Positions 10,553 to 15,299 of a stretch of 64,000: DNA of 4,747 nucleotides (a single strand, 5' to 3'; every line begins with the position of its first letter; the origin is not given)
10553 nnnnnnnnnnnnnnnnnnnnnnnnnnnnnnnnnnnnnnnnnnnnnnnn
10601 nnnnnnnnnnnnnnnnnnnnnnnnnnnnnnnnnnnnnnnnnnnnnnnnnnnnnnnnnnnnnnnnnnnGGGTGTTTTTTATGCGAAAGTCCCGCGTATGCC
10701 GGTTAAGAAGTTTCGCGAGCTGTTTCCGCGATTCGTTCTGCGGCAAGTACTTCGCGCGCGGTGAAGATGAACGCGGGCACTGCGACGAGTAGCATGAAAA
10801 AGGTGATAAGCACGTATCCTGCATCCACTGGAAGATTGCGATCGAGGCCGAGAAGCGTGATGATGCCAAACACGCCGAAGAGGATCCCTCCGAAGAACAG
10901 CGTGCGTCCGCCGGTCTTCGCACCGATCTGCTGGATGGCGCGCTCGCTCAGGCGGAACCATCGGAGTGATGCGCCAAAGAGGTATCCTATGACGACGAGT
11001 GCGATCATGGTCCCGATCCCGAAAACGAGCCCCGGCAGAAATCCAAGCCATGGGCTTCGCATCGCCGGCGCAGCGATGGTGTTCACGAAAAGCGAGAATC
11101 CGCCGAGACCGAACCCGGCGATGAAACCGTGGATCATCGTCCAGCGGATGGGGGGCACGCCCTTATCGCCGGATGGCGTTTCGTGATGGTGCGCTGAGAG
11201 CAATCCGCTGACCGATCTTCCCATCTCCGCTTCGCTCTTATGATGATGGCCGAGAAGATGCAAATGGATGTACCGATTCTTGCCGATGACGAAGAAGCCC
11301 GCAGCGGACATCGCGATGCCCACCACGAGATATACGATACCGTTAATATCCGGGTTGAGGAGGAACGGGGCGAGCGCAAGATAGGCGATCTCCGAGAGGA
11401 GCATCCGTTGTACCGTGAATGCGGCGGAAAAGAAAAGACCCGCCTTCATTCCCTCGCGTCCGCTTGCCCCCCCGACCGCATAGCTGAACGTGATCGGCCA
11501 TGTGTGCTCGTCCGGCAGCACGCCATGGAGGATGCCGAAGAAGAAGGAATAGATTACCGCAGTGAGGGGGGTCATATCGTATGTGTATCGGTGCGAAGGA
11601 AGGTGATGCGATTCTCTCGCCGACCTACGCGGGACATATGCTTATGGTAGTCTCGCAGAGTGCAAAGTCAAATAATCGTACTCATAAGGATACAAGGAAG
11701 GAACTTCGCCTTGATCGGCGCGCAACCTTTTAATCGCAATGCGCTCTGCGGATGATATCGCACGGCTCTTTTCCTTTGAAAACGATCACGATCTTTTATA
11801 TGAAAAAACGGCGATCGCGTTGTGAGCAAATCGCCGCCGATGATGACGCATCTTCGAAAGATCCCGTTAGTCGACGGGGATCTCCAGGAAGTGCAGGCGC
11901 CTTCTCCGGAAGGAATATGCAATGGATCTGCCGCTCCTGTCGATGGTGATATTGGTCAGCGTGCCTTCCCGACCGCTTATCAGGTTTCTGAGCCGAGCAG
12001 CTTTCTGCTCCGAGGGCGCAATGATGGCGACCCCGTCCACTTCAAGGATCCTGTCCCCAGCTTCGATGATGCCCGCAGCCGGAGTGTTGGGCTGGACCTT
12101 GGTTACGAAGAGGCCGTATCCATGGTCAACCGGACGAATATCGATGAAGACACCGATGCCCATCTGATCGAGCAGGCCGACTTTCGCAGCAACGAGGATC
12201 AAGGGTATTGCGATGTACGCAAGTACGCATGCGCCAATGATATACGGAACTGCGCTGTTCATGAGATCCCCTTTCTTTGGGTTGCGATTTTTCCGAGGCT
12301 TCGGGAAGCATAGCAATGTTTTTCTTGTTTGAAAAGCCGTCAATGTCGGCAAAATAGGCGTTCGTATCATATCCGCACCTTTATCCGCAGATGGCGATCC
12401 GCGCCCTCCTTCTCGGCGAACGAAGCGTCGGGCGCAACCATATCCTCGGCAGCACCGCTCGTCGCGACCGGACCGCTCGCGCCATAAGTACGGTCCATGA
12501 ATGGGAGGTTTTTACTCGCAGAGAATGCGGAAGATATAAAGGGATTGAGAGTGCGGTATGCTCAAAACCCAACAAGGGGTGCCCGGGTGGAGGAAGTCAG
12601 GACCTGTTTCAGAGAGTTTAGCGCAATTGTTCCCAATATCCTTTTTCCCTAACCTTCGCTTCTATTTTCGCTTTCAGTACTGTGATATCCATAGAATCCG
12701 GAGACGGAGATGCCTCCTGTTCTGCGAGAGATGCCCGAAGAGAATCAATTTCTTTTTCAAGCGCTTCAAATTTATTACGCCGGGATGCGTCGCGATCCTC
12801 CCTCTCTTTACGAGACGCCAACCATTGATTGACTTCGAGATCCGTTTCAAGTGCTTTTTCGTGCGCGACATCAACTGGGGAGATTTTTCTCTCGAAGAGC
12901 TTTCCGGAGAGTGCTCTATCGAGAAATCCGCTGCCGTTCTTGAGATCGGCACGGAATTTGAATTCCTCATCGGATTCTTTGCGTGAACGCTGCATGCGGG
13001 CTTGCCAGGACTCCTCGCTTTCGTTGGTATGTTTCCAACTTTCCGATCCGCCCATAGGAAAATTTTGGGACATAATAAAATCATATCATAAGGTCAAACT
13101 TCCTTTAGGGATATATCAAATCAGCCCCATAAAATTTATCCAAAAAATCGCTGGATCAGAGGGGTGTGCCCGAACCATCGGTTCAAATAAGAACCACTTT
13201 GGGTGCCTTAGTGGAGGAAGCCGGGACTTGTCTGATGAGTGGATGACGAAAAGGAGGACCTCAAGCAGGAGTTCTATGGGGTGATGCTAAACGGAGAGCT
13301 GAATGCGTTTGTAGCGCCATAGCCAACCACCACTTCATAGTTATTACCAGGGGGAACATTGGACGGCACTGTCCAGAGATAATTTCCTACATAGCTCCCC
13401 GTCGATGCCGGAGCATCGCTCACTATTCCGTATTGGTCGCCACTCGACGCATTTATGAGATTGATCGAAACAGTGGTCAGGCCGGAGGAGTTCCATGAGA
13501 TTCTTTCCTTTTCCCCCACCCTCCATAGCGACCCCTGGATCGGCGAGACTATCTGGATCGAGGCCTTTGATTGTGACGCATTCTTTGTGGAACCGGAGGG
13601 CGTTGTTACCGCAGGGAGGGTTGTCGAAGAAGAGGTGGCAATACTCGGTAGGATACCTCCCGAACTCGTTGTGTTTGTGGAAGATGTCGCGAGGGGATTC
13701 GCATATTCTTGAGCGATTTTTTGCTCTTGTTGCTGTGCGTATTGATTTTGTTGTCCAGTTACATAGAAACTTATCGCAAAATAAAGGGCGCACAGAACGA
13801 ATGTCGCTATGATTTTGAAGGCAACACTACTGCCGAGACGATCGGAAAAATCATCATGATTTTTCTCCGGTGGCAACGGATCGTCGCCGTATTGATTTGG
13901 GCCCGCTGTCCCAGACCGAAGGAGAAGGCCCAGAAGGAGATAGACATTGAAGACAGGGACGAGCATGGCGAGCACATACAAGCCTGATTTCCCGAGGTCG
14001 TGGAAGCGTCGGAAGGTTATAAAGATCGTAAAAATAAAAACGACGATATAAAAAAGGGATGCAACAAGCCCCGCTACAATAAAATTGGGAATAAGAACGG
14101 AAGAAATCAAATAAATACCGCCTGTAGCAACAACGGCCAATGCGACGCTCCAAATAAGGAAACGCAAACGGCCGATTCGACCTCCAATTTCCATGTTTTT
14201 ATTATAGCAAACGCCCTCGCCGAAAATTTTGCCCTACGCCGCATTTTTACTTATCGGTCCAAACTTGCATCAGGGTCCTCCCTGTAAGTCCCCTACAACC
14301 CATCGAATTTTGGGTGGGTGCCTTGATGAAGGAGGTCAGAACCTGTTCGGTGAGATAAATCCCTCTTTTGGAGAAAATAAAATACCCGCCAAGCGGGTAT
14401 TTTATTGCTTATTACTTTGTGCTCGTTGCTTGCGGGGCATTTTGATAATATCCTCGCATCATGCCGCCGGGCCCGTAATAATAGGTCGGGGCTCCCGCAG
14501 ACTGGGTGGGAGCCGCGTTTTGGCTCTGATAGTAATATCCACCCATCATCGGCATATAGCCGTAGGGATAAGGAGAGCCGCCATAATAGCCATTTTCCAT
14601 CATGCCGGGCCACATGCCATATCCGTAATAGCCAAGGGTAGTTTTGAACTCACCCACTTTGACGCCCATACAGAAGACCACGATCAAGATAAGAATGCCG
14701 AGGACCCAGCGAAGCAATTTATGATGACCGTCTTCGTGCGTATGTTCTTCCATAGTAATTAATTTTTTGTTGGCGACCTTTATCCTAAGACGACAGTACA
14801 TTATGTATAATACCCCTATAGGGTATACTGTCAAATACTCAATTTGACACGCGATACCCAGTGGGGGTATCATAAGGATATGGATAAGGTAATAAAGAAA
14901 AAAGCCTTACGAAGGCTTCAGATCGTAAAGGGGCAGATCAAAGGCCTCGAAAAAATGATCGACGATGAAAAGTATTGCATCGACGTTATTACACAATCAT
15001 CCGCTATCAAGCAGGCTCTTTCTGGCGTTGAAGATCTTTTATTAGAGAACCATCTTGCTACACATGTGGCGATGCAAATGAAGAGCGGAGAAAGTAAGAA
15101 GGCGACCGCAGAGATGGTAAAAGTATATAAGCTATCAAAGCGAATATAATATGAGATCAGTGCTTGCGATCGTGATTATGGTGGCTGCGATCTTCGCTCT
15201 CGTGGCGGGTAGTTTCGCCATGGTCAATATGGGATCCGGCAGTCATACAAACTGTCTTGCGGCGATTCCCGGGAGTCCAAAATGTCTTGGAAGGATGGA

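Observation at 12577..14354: Three copies of a ~40 nt motif in the gaps between four co-oriented small genes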

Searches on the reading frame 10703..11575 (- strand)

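Call 10: search_protein_families(library=pfam, proteins=[window:10703-11575:-], max_evalue=0.01)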
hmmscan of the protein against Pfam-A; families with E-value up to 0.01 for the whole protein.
window:10703-11575:- (290 aa): 1 family
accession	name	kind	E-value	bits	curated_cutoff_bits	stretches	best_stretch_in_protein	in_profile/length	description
PF13386.12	DsbD_2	-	2e-05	25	24.9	1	92-212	73-183/199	Cytochrome C biogenesis protein transmembrane region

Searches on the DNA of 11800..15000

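Call 8: search_rna_families(source=window, start=11800, end=15000, threshold=evalue, max_evalue=10, show_alignments=3)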
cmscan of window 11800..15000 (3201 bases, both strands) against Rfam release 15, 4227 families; matches with E-value up to 10: 7.
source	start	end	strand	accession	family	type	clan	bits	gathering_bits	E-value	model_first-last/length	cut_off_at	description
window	14358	14409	+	RF02064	STnc370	Gene; sRNA;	-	24.2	54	4.5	1-71/71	no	Enterobacterial sRNA STnc370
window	14326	14401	+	RF02236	asX2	Gene; sRNA;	-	22.7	70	0.23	1-87/87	no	Xanthomonas sRNA asX2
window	14807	14875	+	RF04130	MIR7996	Gene; miRNA;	-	22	119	0.84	1-190/190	no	MIR7996 microRNA precursor family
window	13238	13309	+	RF00157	SNORD39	Gene; snRNA; snoRNA; CD-box;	CL00057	17.3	35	3.2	1-80/80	no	Small nucleolar RNA SNORD55/SNORD39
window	13530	13598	+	RF02207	WT1-AS_5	Gene; lncRNA;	-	14.4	80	3.8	1-79/79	no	WT1 antisense RNA conserved region 5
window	11836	11858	+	RF01152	sR1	Gene; snRNA; snoRNA; CD-box;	-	12.9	45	4.5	1-57/57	no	Small nucleolar RNA sR1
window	13712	13754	-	RF01675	CrcZ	Gene; sRNA;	-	10.5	95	9.1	1-398/398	no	Pseudomonas sRNA CrcZ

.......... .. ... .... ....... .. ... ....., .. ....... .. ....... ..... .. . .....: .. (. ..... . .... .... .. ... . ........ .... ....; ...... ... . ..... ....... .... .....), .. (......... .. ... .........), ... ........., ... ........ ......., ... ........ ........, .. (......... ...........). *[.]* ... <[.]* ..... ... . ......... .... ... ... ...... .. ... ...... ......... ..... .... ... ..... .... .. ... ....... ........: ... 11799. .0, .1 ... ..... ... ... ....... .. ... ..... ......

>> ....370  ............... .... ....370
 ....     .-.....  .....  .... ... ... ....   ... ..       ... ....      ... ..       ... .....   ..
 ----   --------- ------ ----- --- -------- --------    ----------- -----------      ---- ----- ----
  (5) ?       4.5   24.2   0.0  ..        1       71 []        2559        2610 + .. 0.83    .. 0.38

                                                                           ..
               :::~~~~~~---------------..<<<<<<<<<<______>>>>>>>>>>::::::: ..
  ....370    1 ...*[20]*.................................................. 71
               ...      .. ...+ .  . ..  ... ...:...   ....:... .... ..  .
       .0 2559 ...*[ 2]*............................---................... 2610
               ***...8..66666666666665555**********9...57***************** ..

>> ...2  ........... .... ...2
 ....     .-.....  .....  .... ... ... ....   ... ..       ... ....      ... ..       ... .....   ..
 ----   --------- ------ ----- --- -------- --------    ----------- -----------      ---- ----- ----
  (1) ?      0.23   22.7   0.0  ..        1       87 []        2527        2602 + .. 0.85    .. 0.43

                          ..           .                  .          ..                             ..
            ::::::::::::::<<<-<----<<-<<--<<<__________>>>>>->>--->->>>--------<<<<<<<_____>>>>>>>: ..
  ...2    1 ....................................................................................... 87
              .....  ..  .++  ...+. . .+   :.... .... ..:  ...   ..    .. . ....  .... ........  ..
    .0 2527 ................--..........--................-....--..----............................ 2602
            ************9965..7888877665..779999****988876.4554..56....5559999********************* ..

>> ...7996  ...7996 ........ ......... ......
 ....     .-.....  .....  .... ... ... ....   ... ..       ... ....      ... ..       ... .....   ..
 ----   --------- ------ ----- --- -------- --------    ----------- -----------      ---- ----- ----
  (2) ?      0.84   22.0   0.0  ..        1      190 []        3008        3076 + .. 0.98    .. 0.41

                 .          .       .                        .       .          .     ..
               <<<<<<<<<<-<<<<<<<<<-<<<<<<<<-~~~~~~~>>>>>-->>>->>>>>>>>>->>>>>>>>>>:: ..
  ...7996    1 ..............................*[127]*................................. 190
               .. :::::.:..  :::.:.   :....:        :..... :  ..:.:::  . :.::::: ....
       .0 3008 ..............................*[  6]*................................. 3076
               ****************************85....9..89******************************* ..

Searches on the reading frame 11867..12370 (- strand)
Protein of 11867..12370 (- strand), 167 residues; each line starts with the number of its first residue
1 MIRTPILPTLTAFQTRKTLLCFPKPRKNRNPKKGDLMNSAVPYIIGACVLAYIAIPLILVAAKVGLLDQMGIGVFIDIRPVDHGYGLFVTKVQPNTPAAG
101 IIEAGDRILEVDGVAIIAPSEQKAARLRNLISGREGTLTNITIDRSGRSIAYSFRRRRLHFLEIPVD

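Call 10: search_protein_families(library=pfam, proteins=[window:11867-12370:-], max_evalue=0.01)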
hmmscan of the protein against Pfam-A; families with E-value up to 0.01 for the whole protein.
window:11867-12370:- (167 aa): 3 families
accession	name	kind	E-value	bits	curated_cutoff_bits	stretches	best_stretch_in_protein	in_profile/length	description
PF17820.7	PDZ_6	-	4e-09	36.5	27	1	88-145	1-54/54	PDZ domain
PF13180.12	PDZ_2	-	1.9e-08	34.9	27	1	77-149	4-73/80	PDZ domain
PF00595.29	PDZ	-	8e-08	33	23.2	1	73-126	13-67/81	PDZ domain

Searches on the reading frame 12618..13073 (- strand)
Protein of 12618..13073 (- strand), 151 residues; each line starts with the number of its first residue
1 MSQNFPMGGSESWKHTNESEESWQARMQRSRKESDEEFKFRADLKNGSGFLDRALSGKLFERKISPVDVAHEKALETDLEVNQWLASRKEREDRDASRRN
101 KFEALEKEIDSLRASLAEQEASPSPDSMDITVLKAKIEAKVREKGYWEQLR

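Call 10: search_protein_families(library=pfam, proteins=[window:12618-13073:-], max_evalue=0.01)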
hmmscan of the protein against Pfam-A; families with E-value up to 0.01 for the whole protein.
window:12618-13073:- (151 aa): 0 families

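Call 17: find_encoding_contigs(protein=window:12618-13073:-, flank=10000, max_places=10)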
Protein window:12618-13073:- (151 aa): 1 contig read that carries it; 1 place shown.
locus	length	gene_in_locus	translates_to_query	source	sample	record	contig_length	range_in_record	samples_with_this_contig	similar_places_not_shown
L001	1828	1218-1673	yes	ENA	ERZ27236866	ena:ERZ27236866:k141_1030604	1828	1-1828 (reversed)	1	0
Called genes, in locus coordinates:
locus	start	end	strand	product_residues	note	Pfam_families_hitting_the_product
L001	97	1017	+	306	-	PF05656:DUF805, PF10342:Kre9_KNH (weak)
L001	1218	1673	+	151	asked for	-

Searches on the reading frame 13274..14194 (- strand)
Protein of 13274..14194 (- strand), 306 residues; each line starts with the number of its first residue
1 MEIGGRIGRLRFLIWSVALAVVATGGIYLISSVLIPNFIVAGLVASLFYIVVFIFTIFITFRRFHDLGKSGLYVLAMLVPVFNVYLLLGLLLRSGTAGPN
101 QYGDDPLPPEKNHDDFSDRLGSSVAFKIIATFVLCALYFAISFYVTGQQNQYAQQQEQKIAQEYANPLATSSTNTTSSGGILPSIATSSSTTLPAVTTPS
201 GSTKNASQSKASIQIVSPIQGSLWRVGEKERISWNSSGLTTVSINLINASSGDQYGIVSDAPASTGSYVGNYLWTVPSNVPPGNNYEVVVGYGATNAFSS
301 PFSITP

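Call 10: search_protein_families(library=pfam, proteins=[window:13274-14194:-], max_evalue=0.01)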
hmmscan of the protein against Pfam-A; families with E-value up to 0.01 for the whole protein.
window:13274-14194:- (306 aa): 2 families
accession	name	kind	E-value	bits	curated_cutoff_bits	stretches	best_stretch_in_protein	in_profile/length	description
PF05656.20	DUF805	-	1.6e-16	61.1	25.7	1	4-103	5-110/111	Protein of unknown function (DUF805)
PF10342.15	Kre9_KNH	-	7.9e-07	30.2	24.6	1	218-304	2-94/94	Kre9/KNH-like N-terminal Ig-like domain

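Call 18: find_encoding_contigs(protein=window:13274-14194:-, flank=10000, max_places=10)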
Protein window:13274-14194:- (306 aa): 8 contigs read that carry it; 6 places shown.
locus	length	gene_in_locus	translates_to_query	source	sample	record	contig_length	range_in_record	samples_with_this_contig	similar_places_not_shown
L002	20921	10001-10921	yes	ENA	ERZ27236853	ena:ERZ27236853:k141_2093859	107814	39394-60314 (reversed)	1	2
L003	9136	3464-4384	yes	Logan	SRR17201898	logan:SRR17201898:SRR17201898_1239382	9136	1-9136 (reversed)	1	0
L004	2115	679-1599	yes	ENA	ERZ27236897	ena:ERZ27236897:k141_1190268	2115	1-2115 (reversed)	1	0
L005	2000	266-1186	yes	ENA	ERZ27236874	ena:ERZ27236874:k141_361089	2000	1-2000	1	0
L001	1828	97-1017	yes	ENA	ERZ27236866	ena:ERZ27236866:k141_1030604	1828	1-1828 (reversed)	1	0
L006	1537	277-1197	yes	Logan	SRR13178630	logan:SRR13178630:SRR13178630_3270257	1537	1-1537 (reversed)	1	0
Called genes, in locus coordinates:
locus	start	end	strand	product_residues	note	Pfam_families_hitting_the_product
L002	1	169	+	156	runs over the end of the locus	-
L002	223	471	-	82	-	-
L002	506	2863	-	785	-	PF19335:HMBD, PF00122:E1-E2_ATPase, PF00702:Hydrolase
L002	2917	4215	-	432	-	PF13529:Peptidase_C39_2 (weak)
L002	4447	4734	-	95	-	PF04140:ICMT, PF04191:PEMT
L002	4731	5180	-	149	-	-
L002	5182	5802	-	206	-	PF00578:AhpC-TSA, PF08534:Redoxin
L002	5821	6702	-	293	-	PF02683:DsbD_TM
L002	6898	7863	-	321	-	-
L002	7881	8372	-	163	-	-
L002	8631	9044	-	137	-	-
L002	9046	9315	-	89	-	PF02583:Trns_repr_metal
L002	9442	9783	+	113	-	-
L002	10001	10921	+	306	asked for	PF05656:DUF805, PF10342:Kre9_KNH (weak)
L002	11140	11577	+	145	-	-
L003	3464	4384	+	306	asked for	PF05656:DUF805, PF10342:Kre9_KNH (weak)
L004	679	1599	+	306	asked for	PF05656:DUF805, PF10342:Kre9_KNH (weak)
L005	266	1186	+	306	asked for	PF05656:DUF805, PF10342:Kre9_KNH (weak)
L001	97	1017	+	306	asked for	PF05656:DUF805, PF10342:Kre9_KNH (weak)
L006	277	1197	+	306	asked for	PF05656:DUF805, PF10342:Kre9_KNH (weak)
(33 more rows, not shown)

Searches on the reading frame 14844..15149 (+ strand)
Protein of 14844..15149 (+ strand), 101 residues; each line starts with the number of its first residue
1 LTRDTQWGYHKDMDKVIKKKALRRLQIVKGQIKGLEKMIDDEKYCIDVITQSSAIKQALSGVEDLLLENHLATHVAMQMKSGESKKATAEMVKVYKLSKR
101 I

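Call 10: search_protein_families(library=pfam, proteins=[window:14844-15149:+], max_evalue=0.01)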
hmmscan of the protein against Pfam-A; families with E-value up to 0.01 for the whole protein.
window:14844-15149:+ (101 aa): 1 family
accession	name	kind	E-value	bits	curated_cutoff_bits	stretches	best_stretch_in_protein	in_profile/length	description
PF02583.22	Trns_repr_metal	-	3.5e-23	82.2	22.8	1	18-94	2-75/78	Metal-sensitive transcriptional repressor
